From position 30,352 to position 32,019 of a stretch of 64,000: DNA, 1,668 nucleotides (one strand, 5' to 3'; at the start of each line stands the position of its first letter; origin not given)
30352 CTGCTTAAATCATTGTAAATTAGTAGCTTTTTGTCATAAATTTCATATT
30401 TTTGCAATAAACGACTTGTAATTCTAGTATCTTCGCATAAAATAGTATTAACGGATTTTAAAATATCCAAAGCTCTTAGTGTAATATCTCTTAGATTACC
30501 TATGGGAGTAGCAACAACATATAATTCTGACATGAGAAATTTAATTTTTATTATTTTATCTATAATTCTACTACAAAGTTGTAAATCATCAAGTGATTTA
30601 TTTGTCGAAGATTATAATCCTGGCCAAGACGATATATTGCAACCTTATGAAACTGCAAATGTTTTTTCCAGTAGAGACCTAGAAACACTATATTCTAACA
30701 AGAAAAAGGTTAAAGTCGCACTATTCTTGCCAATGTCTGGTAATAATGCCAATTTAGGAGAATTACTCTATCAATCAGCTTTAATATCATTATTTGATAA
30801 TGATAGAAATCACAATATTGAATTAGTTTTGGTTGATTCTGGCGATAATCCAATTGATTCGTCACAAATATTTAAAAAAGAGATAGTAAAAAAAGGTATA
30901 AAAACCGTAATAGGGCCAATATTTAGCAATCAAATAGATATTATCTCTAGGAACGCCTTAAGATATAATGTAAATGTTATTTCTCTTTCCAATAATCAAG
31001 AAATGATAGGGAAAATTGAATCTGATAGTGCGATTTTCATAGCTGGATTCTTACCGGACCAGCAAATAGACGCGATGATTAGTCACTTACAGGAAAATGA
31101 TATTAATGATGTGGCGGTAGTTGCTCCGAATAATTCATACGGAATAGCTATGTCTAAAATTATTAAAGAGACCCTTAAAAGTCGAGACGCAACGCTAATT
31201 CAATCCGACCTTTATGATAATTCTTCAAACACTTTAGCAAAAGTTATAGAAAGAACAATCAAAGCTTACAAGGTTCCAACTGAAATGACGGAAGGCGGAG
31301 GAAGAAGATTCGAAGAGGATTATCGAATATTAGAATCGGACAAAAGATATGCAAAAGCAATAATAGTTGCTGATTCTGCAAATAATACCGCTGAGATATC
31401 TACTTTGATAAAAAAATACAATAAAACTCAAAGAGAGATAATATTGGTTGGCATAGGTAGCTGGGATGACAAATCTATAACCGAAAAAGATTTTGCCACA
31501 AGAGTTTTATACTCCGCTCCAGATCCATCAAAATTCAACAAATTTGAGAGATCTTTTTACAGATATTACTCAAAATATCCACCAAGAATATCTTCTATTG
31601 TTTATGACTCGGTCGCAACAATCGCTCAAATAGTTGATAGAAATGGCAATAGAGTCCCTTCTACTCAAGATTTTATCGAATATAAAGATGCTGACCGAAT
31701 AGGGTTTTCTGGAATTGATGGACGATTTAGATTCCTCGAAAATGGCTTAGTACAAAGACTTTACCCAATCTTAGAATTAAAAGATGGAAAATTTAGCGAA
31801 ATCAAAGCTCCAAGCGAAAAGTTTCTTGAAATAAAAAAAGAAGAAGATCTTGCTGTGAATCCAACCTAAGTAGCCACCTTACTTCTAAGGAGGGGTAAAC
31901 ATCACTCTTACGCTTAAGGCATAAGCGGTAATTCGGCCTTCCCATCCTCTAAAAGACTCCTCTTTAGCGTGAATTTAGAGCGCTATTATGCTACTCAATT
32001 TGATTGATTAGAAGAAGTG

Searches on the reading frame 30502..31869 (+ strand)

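Call 13: search_protein_families(library=pfam, proteins=[window:30502-31869:+], max_evalue=0.001)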
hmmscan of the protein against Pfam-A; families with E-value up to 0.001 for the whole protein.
window:30502-31869:+ (455 aa): 4 families
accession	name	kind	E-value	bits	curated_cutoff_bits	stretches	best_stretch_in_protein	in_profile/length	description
PF13458.12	Peripla_BP_6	-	7.2e-17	62.5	31.7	1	69-429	1-342/343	Periplasmic binding protein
PF04348.19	LppC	-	2e-14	53.5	28.8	1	56-253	203-397/563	LppC putative lipoprotein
PF01094.35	ANF_receptor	-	1.5e-11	44.4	25.4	1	102-427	21-351/353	Receptor family ligand binding region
PF13433.12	Peripla_BP_5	-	5.9e-05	22.8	27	1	104-255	40-186/363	Periplasmic binding protein domain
